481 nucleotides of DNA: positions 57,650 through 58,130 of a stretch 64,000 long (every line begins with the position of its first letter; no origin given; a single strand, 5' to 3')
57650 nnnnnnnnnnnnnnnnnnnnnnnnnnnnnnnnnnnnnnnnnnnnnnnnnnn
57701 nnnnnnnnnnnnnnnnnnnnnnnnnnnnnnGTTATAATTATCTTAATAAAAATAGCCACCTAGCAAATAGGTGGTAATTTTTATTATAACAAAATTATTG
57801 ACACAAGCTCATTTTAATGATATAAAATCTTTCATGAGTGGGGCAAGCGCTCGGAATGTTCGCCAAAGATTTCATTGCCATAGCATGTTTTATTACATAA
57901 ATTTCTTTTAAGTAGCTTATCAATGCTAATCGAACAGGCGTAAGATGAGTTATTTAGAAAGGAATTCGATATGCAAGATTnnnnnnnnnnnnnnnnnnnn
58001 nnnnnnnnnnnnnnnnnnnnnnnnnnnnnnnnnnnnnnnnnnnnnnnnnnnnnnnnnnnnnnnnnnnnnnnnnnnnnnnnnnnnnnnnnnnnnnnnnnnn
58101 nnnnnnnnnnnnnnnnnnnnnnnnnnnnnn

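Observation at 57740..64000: Tandemly duplicated cassette: terminator, promoter, conserved leader, His-less subtilase-fold gene, GC hairpin, (GNAT), ABC exporter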

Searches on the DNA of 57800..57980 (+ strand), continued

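Call 68: search_with_rna_model(model_id=R1, sources=[window, L001, L002, L003, L005, L006, L007, L008, L009, L010, L011, L012, L013, L014, L015, L016, L017, L018, L019, L020, L021, L022, L023, L024, L025, L027, L028, L029, L030, L031, L032, L033, L034, L035, L036, L037, L038, L039, L040, L041, L042, L102, L064, L081, L082, L070, L051, L050, L047, L068, L159, L160, L162, L163, L164, L165, L166], max_evalue=0.000001, make_alignment=true)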
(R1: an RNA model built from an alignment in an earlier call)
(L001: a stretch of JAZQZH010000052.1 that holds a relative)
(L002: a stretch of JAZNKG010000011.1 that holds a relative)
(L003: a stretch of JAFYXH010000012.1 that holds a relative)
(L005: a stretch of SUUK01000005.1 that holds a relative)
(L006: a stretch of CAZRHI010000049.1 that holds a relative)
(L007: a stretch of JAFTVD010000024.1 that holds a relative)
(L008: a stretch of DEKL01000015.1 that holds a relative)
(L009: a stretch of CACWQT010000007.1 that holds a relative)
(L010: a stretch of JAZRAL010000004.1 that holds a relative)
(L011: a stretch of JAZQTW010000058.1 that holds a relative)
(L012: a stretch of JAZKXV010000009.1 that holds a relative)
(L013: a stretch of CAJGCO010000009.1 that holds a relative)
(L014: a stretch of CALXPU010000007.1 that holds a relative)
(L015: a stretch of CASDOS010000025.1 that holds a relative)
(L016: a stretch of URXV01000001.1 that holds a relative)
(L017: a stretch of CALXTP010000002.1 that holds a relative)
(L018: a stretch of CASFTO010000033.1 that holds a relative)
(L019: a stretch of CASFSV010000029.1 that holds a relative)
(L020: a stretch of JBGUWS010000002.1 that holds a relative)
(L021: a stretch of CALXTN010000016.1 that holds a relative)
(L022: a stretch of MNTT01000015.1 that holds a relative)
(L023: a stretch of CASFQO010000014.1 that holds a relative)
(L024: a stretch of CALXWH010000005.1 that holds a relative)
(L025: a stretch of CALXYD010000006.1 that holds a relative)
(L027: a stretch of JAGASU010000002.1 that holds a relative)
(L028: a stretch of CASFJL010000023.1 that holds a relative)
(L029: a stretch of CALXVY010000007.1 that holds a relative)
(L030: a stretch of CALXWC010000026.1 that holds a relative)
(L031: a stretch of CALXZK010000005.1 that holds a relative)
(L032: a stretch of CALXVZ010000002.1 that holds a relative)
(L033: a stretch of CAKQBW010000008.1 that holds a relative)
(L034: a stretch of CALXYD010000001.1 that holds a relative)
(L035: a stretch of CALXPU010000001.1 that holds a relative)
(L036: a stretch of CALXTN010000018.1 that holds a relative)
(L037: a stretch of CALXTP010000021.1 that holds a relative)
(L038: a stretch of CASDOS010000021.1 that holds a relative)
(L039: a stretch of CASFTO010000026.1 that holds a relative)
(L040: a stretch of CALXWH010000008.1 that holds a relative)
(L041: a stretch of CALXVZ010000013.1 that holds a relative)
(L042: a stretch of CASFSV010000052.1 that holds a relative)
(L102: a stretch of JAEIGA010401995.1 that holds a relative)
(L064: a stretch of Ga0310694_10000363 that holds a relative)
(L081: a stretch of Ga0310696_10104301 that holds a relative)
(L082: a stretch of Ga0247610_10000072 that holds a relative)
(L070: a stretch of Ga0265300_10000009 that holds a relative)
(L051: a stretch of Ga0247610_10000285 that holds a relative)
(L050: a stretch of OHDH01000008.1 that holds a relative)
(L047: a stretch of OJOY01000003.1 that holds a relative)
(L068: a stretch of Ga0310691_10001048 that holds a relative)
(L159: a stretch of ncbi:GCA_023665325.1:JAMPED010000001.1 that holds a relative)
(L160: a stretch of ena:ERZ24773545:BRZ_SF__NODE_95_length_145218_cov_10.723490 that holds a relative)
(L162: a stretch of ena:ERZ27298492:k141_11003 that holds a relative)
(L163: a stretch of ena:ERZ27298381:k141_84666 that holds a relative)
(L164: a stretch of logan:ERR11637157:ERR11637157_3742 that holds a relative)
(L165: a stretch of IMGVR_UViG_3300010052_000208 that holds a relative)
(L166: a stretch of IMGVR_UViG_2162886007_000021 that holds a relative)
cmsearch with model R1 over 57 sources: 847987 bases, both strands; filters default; matches with E-value up to 0.000001: 54.
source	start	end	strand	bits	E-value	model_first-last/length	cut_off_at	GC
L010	7859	8003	+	150.5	8.6e-31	1-143/143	no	0.37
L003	7860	8003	+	150.1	1.1e-30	1-143/143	no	0.38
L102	749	893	+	149.2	1.7e-30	1-143/143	no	0.38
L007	7859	8003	+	148.5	2.4e-30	1-143/143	no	0.37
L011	7859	8003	+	148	3.1e-30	1-143/143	no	0.37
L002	7859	8003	+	146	8.7e-30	1-143/143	no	0.37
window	61549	61693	+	144.4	2e-29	1-143/143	no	0.36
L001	9518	9662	+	144.4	2e-29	1-143/143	no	0.36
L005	7859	8003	+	144.2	2.2e-29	1-143/143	no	0.37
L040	7857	8003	+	143.8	2.8e-29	1-143/143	no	0.38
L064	1750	1890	-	142.8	4.5e-29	1-143/143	no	0.38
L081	494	635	+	139.8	2.2e-28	1-143/143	no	0.41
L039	1758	1903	+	139.6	2.3e-28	1-143/143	no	0.4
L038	7859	8003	+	139.2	3e-28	1-143/143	no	0.38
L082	1843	1984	+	139.1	3e-28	1-143/143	no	0.41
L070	3848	3987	+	137.8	6e-28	1-143/143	no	0.39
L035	7860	8003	+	137.7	6.2e-28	1-143/143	no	0.4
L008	7862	8003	+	137.6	6.7e-28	1-143/143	no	0.41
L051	2142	2281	-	137.2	8.1e-28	1-143/143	no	0.38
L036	7860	8003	+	136.7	1e-27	1-143/143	no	0.38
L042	7861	8003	+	136.4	1.3e-27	1-143/143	no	0.41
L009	7864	8003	+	136.3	1.3e-27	1-143/143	no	0.39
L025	804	942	+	135.7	1.8e-27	1-143/143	no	0.42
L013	556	700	+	135.4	2e-27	1-143/143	no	0.37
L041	1500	1644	+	135.3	2.2e-27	1-143/143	no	0.38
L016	7865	8003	+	135.1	2.4e-27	1-143/143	no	0.45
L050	12010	12148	-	135.1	2.4e-27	1-143/143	no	0.45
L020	7862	8003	+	134.7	3e-27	1-143/143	no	0.41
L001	7860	8003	+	134.5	3.2e-27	1-143/143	no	0.35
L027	7865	8003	+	133.7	5e-27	1-143/143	no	0.4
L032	7865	8003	+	133.4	5.6e-27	1-143/143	no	0.4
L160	9922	10060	+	133.4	5.6e-27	1-143/143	no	0.4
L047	381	519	+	133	7.2e-27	1-143/143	no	0.46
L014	7865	8003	+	132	1.2e-26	1-143/143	no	0.43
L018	7865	8003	+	132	1.2e-26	1-143/143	no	0.43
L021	7865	8003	+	132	1.2e-26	1-143/143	no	0.43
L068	640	779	-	131.7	1.4e-26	1-143/143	no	0.38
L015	7865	8003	+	131.7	1.4e-26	1-143/143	no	0.42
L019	7865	8003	+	130.8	2.2e-26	1-143/143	no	0.42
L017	4463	4600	+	130.8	2.2e-26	1-143/143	no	0.44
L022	7865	8003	+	130.8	2.2e-26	1-143/143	no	0.46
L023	7866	8003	+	128.7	6.4e-26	1-143/143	no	0.42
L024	7866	8003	+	128.7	6.4e-26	1-143/143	no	0.42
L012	7864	8003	+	128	9.2e-26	1-143/143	no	0.38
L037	7859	8003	+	123.5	9.3e-25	1-143/143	no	0.41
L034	7859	8003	+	121.3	2.9e-24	1-143/143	no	0.43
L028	7860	8003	+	113.1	2e-22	1-143/143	no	0.35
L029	7860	8003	+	112.4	2.8e-22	1-143/143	no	0.35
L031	7861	8003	+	111.9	3.7e-22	1-143/143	no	0.38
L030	7861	8003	+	109.3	1.4e-21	1-143/143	no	0.38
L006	3805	3941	+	99.3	2.4e-19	1-143/143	no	0.31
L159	9868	10003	+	95.6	1.7e-18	1-143/143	no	0.35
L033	7864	8003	+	80.2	4.7e-15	1-143/143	no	0.32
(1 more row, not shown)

Alignment A9: 54 matches aligned to the model, 161 columns, each read 5' to 3' on its own strand. Consensus structure (alignment columns), stored with it:
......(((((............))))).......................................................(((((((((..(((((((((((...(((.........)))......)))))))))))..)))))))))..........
